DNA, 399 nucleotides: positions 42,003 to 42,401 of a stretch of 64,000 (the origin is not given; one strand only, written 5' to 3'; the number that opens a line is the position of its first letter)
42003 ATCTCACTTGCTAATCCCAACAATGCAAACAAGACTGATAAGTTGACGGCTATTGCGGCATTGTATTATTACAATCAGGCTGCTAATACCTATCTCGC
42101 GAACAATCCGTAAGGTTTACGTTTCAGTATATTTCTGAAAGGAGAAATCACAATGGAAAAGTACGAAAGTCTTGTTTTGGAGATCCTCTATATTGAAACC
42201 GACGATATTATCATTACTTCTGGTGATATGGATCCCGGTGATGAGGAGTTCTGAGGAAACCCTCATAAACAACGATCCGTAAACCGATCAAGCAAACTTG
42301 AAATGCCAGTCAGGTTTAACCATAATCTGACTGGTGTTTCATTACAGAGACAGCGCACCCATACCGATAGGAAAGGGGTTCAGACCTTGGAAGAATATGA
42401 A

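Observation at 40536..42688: Low-GC island: secreted BspA-type LRR protein followed by two paralogous unannotated mini-ORFs with a conserved N-terminus and divergent tails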

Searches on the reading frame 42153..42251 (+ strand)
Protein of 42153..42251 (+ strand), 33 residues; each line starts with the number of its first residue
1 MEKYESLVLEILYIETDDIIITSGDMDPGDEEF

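Call 7: search_protein_families(library=ncbifam, proteins=[window:42153-42251:+], max_evalue=10)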
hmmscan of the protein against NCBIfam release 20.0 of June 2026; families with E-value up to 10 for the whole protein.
seq(33 aa): 0 families

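Call 8: search_protein_families(library=pfam, proteins=[window:42153-42251:+], max_evalue=10)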
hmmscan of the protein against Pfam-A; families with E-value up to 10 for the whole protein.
seq(33 aa): 0 families

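Call 11: find_encoding_contigs(protein=window:42153-42251:+, flank=10000, max_places=6)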
Protein seq(33 aa) (33 aa): 5 contigs read that carry it; 5 places shown.
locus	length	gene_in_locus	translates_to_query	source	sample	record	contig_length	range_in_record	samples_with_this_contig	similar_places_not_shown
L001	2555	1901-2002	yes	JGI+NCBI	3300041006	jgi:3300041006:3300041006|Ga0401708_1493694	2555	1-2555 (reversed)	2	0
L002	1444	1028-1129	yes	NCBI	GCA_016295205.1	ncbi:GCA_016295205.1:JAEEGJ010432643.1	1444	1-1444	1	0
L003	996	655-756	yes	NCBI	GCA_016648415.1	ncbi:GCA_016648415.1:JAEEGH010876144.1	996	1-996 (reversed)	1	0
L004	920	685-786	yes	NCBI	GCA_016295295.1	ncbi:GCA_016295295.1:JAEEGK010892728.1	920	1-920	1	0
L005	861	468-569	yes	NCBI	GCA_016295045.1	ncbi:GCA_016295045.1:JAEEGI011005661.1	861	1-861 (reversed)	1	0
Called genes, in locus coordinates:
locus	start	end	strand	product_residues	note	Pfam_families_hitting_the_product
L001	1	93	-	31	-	?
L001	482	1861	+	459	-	PF13855:LRR_8 (faint), PF13306:LRR_5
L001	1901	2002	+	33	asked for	-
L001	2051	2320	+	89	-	-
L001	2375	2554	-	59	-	?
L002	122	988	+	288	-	-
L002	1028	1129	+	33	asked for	-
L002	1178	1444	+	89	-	?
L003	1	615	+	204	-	?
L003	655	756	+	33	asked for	-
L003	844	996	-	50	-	?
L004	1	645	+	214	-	?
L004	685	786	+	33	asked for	-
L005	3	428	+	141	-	?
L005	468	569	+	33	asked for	-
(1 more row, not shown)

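Call 27: search_protein_representatives(alignment_id=A4)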
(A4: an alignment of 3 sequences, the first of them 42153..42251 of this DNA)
Query: 3 sequences, 44 profile positions. Proteins with E-value up to 0.001 (for the whole library): 210; up to 1e-10: 3; up to 1e-30: 0. The best 150 are listed.
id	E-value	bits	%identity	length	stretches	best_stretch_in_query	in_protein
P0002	6.7e-26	105.7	-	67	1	1-43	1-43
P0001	1.4e-14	69.5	-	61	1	11-43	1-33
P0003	5.6e-14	67.6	-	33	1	11-44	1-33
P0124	1.4e-07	47.1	-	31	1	11-41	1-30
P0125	1.4e-07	47.1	-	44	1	8-43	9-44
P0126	1.5e-07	47.0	-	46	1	3-34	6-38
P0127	3.4e-07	45.9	-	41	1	6-34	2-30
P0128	3.8e-07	45.7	-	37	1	12-42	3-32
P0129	4.6e-07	45.5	-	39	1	11-41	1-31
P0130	7.4e-07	44.8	-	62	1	3-34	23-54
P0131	1.9e-06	43.5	-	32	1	11-39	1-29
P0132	2.0e-06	43.4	-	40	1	6-34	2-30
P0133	2.0e-06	43.4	-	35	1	12-40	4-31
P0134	2.5e-06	43.1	-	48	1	1-34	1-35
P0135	2.5e-06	43.1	-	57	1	4-40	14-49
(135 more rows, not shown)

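Call 34: find_related_loci(query=A6, collection=genome_contigs, flank=10000)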
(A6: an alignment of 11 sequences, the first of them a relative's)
Query A6 (39 aa) in genome_contigs; peptide patterns used: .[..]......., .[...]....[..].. (x = any residue, [..] = any of these).
600 stretches matched a pattern (row limit reached: there are more); 249 encode a relative of the query (tblastn E <= 1e-3); the best 80 are kept; 80 distinct loci.
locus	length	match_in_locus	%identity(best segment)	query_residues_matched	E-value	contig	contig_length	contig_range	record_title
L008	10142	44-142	67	1-33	2e-8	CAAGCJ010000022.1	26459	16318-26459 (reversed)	MAG TPA_asm: uncultured Oribacterium sp., isolate HGM12433, WGS project CAAGCJ010000000 data, contig: SRS476098_69_k119_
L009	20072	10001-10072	88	1-24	2e-8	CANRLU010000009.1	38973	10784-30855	MAG: uncultured Clostridia bacterium isolate Lapin-011__bin22 genome assembly, contig: Lapin-011__NODE_913_length_38973_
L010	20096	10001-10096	66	1-32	4e-8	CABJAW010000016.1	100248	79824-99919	Lachnospiraceae bacterium isolate MGYG-HGUT-00137 genome assembly, contig: .21673_4_12.16, whole genome shotgun sequence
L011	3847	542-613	88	1-24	3e-8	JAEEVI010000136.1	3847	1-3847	MAG: Bacillota bacterium isolate Tb.RUG.45 k141_7415588_flag=1_multi=25.0000_len=3847, whole genome shotgun sequence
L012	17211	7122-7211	60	2-31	7e-8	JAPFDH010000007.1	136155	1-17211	MAG: Lachnospiraceae bacterium isolate bin_3_DannyCat k141_67853, whole genome shotgun sequence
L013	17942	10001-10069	74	2-24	1e-7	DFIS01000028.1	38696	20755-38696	MAG TPA_asm: Solobacterium sp. UBA3691 UBA3691_contig_11151, whole genome shotgun sequence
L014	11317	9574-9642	74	2-24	1e-7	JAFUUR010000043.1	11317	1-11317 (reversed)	MAG: Oscillospiraceae bacterium isolate RGIG4842 Roe_deer_Rumen-1__c71868, whole genome shotgun sequence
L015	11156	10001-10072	83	1-24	1e-7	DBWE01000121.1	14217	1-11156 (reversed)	MAG TPA_asm: Clostridiales bacterium UBA1246 UBA1246_contig_399195, whole genome shotgun sequence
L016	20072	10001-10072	83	1-24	1e-7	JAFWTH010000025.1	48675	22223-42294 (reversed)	MAG: Clostridia bacterium isolate RGIG6051 Sheep_Omasum-5__c126791, whole genome shotgun sequence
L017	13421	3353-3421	83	1-23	2e-7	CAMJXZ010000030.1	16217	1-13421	MAG: uncultured Clostridia bacterium isolate SRR12081293_bin.2_metaWRAP_v1.3_MAG genome assembly, contig: ERZ12289773.53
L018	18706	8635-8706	83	1-24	1e-7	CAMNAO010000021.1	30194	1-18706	MAG: uncultured Clostridia bacterium isolate SRR873597_bin.104_metaWRAP_v1.3_MAG genome assembly, contig: NODE.3081_leng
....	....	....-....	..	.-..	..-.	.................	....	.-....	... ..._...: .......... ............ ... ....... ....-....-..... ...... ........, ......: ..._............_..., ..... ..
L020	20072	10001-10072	75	1-24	3e-7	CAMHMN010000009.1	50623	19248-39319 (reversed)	MAG: uncultured Clostridia bacterium isolate SRR11784281_bin.5_metaWRAP_v1.3_MAG genome assembly, contig: ERZ12203356.62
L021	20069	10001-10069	78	1-23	3e-7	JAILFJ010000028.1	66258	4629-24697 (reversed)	MAG: Oscillospiraceae bacterium isolate RUI069 k141_14972843_flag=0_multi=28.9915_len=66258, whole genome shotgun sequen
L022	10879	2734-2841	55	1-38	3e-7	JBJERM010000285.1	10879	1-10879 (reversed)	MAG: Ruminiclostridium sp. isolate EHIM01_bin.006 NODE_688_length_10879_cov_8.637103, whole genome shotgun sequence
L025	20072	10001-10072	79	1-24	5e-7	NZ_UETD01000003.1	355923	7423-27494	Ruminococcus flavefaciens strain SAb67, whole genome shotgun sequence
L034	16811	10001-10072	71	1-24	1e-6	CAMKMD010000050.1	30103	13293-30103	MAG: uncultured Ruminococcus sp. isolate SRR12081302_bin.91_metaWRAP_v1.3_MAG genome assembly, contig: ERZ12289775.2225,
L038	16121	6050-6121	79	1-24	1e-6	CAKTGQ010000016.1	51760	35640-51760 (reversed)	MAG: uncultured Faecalibacterium sp. isolate REFINED_METABAT215_TOP10_CONTIGS_1500_ASSEMBLY_K77_MERGED__Hadza_MoBio_hadz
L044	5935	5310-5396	59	2-30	2e-6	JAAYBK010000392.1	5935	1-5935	MAG: Ruminococcus sp. isolate AS06rmzACSIP_302 650012_AS06, whole genome shotgun sequence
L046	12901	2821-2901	63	2-28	2e-6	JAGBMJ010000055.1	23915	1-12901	MAG: Lachnospiraceae bacterium isolate RGIG9247 Water_deer_Rumen-5__c94480, whole genome shotgun sequence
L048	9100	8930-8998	74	1-23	2e-6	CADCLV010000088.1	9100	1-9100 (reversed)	MAG: Ruminococcaceae bacterium isolate RUG14762 genome assembly, contig: RUG14762_asm_88, whole genome shotgun sequence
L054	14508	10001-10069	78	2-24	2e-6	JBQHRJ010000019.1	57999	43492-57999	Lachnospiraceae bacterium HCP1S3_C2 contig00019, whole genome shotgun sequence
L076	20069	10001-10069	65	1-23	6e-6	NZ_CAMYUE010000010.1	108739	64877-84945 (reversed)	MAG: uncultured Ruminococcus sp. isolate SRR10912537_bin.36_metaWRAP_v1.3_MAG ERZ14210012.24, whole genome shotgun seque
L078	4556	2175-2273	55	2-34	8e-6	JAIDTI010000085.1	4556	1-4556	MAG: Ruminococcus sp. isolate SC0367_S14_1 SC0367_S14_1_contig_85, whole genome shotgun sequence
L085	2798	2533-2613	67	2-28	1e-5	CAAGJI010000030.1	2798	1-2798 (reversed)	MAG TPA_asm: Ruminococcaceae bacterium, isolate HGM13203, WGS project CAAGJI010000000 data, contig: SRS476291_7_k119_966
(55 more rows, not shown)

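Call 40: search_protein_families(library=ncbifam, proteins=[L018:9676-10416:+, L018:10740-11168:+, L018:11096-12880:+, L018:12873-14006:+, L038:4408-5763:+, L038:6779-7036:+, L054:10189-11148:+, L018:4978-8610:+], max_evalue=0.01)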
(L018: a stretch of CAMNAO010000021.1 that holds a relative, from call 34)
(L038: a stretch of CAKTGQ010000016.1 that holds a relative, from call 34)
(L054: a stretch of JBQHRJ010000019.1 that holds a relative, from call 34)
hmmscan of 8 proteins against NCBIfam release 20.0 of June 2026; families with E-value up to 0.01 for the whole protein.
L018:9676-10416:+ (247 aa): 2 families
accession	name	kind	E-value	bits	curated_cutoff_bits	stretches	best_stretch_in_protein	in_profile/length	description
TIGR04249.1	SCM_chp_ScmC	equivalog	2.6e-07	30.2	125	1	79-203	116-239/292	SynChlorMet cassette protein ScmC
TIGR00679.1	hpr-ser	equivalog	1.1e-05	24.8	240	1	92-145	131-181/300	HPr(Ser) kinase/phosphatase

L018:10740-11168:+ (143 aa): 1 family
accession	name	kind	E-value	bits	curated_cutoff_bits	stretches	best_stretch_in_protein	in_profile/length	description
TIGR02228.1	sigpep_I_arch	equivalog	2.9e-05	24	51.85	1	20-79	36-100/158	signal peptidase I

L018:11096-12880:+ (595 aa): 190 families (the best 25 are shown)
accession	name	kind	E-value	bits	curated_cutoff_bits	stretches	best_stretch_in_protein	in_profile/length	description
TIGR03375.1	type_I_sec_LssB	subfamily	4.1e-66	223.7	693.1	1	166-584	273-673/696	type I secretion system permease/ATPase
TIGR02857.1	CydD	equivalog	3.4e-62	211.1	435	1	45-583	6-527/529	thiol reductant ABC exporter subunit CydD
TIGR02204.1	MsbA_rel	hypoth_equivalog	1.2e-60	205.8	780.4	1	29-585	5-547/576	ABC transporter, permease/ATP-binding protein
TIGR02203.1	MsbA_lipidA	equivalog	5.8e-60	203.4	602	1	46-583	19-539/572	lipid A export permease/ATP-binding protein MsbA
TIGR00958.1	3a01208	subfamily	4.7e-57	193.7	874.6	1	30-590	150-691/711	antigen peptide transporter 2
TIGR01846.1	type_I_sec_HlyB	subfamily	1.9e-56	191.7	725.55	1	167-585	261-664/694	type I secretion system permease/ATPase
TIGR02868.1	CydC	equivalog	1.5e-55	188.8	329.05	1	117-572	89-529/530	thiol reductant ABC exporter subunit CydC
TIGR03796.1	NHLM_micro_ABC1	equivalog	2.3e-53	181.5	853.3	1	16-585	128-684/710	NHLP family bacteriocin export ABC transporter peptidase/permease/ATPase subunit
NF008364.0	PRK11160.1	equivalog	6.2e-52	177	630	1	132-587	111-549/575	heme ABC transporter ATP-binding protein/permease CydC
NF010178.0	PRK13657.1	equivalog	5.4e-48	163.8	733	1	133-586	108-543/588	glucan ABC transporter ATP-binding protein/ permease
TIGR01193.1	bacteriocin_ABC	subfamily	1.1e-47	163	523.85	1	29-587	143-683/708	peptide cleavage/export ABC transporter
NF045513.1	HepA_fam_ABC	equivalog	3.3e-47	161.3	725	1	90-583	100-579/610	heterocyst formation ABC transporter subunit HepA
TIGR03797.1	NHLM_micro_ABC2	equivalog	5.5e-46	157.4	709.4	1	43-586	140-658/686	NHLP bacteriocin export ABC transporter permease/ATPase subunit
NF050066.1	LPSTprtrPglK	equivalog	2e-45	155.3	1000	1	273-585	256-555/558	BC-type lipopolysaccharide transporter PglK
NF008381.0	PRK11176.1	equivalog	6.8e-44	150.2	867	1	30-585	13-551/582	lipid A ABC transporter ATP-binding protein/permease MsbA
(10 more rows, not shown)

L018:12873-14006:+ (378 aa): 0 families

L038:4408-5763:+ (452 aa): 55 families (the best 25 are shown)
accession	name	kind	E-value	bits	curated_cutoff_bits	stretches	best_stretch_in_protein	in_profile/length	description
TIGR04463.1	rSAM_vs_C_rich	equivalog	1.5e-37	129.4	525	1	61-403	46-391/438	TIGR04463 family radical SAM/SPASM RiPP maturase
TIGR04334.1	rSAM_Clo7bot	equivalog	1.3e-29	103.1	600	1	92-369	80-362/440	radical SAM/SPASM domain Clo7bot peptide maturase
NF052473.1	rSAM_FlmE_OhkG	exception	1.4e-29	103.2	500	1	60-274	56-278/481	FlmE/OhkG family radical SAM/SPASM peptide maturase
NF038107.1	rSAM_NF038107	equivalog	3.4e-28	98.6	600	1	77-402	64-396/444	Cys-every-fifth radical SAM/SPASM peptide maturase CefB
TIGR04280.1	geopep_mat_rSAM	hypoth_equivalog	9.2e-26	90.8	400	1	90-403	74-389/428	geopeptide radical SAM maturase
NF047865.1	rSAM_PapB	equivalog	9.4e-25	87.5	340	1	102-323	3-223/330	PapB family radical SAM/SPASM ranthipeptide maturase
TIGR04064.1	rSAM_nif11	equivalog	6.8e-18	64.6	518.7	1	93-247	69-227/459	nif11-like peptide radical SAM maturase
TIGR04115.1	rSAM_Cxxx_rpt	equivalog_domain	1.7e-17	64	350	1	103-259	3-170/359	radical SAM peptide maturase, CXXX-repeat target family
TIGR04068.1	rSAM_ocin_clost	equivalog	8.4e-14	51.3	500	1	103-244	85-232/462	Cys-rich peptide radical SAM maturase CcpM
NF041298.1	rSAM_mat_DynA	equivalog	1.1e-13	50.9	450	1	108-273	7-175/356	dynobactin maturation radical SAM/SPASM protein DynA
TIGR04347.1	pseudo_SAM_Halo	equivalog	1.4e-12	47.6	525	1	77-285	13-210/390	TIGR04347 family pseudo-SAM/SPASM protein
TIGR03974.1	rSAM_six_Cys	equivalog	4.1e-12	45.7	425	1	94-266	89-268/451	thioether cross-link-forming SCIFF peptide maturase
TIGR02668.1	moaA_archaeal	equivalog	5.4e-12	45.3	325.25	1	106-274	14-175/303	GTP 3',8-cyclase MoaA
TIGR04054.1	rSAM_NirJ1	equivalog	7.6e-12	44.5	650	1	81-271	11-196/387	putative heme d1 biosynthesis radical SAM protein NirJ1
TIGR04546.1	rSAM_ahbC_deAc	equivalog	2.4e-11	43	650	1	108-275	45-203/390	12,18-didecarboxysiroheme deacetylase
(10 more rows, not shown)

L038:6779-7036:+ (86 aa): 4 families
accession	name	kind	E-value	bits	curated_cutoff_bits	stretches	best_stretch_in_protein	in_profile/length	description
NF033530.1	lasso_PqqD_Strm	exception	3.7e-06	27.1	70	1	33-82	27-76/78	lasso peptide biosynthesis PqqD family chaperone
NF033536.1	lasso_PqqD_Bac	exception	0.00048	20.2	80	1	7-80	11-82/88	lasso peptide biosynthesis PqqD family chaperone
TIGR03859.1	PQQ_PqqD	equivalog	0.0012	18.7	46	1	28-80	25-76/81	pyrroloquinoline quinone biosynthesis peptide chaperone PqqD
NF002535.0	PRK02079.1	equivalog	0.0012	18.5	101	1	28-76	34-81/92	pyrroloquinoline quinone biosynthesis peptide chaperone PqqD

L054:10189-11148:+ (320 aa): 0 families

L018:4978-8610:+ (1211 aa): 1 family
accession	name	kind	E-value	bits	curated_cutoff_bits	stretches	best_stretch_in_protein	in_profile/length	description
TIGR02543.1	List_Bact_rpt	repeat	2.4e-08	34.2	20.95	0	175-220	5-40/44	TIGR02543 family repeat protein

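Call 41: search_protein_families(library=pfam, proteins=[L018:9676-10416:+, L018:10740-11168:+, L018:11096-12880:+, L018:12873-14006:+, L038:4408-5763:+, L038:6779-7036:+, L054:10189-11148:+, L018:4978-8610:+], max_evalue=0.01)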
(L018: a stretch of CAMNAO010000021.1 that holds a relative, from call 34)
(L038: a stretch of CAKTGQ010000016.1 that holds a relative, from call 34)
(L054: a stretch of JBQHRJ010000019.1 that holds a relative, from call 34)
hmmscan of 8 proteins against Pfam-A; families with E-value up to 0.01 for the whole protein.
L018:9676-10416:+ (247 aa): 1 family
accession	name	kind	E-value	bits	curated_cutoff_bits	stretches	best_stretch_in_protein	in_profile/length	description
PF07475.17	Hpr_kinase_C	-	9e-05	22.5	33.3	1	94-155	8-64/171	HPr Serine kinase C-terminal domain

L018:10740-11168:+ (143 aa): 0 families

L018:11096-12880:+ (595 aa): 7 families
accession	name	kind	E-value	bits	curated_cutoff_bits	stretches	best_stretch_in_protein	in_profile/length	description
PF00664.28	ABC_membrane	-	2.5e-26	93.4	28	1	45-314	2-274/274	ABC transporter transmembrane region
PF00005.33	ABC_tran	-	1.6e-24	87.5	25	1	392-544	1-137/137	ABC transporter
PF02463.25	SMC_N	-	4.1e-05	23.5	40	1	523-586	148-212/220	RecF/RecN/SMC N terminal domain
PF13401.12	AAA_22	-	0.00021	22.1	27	0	405-563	8-109/130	AAA domain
PF13304.12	AAA_21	-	0.003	18.1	27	0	516-571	238-298/304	AAA domain, putative AbiEii toxin, Type IV TA system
PF13555.12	AAA_29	-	0.0086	16.3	27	0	398-430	18-50/61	P-loop containing region of AAA domain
PF09818.15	ABC_ATPase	-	0.01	15.4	23.2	0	494-576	137-218/283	P-loop domain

L018:12873-14006:+ (378 aa): 1 family
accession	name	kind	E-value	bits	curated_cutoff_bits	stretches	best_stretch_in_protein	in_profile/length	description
PF14907.12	NTP_transf_5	-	5.6e-39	134.6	31.2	1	34-273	3-249/249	Uncharacterised nucleotidyltransferase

L038:4408-5763:+ (452 aa): 2 families
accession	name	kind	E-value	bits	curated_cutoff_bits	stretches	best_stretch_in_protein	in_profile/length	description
PF04055.27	Radical_SAM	-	1.1e-12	48.9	29.5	1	107-271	2-165/166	Radical SAM superfamily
PF13353.11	Fer4_12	-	5.2e-08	33.7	22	1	109-217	12-118/137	4Fe-4S single cluster domain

L038:6779-7036:+ (86 aa): 2 families
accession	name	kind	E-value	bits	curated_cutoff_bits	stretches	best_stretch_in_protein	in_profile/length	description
PF05402.18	PqqD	-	3.5e-13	50.1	23.4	1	16-83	1-66/67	Coenzyme PQQ synthesis protein D (PqqD)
PF09182.16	PuR_N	-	0.0067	16.8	24.6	0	39-81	9-51/70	Bacterial purine repressor, N-terminal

L054:10189-11148:+ (320 aa): 0 families

L018:4978-8610:+ (1211 aa): 1 family
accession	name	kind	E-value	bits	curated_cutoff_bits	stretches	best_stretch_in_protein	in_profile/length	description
PF09479.16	Flg_new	-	5.3e-05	23.7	27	0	877-894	26-43/65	Listeria-Bacteroides repeat domain (List_Bact_rpt)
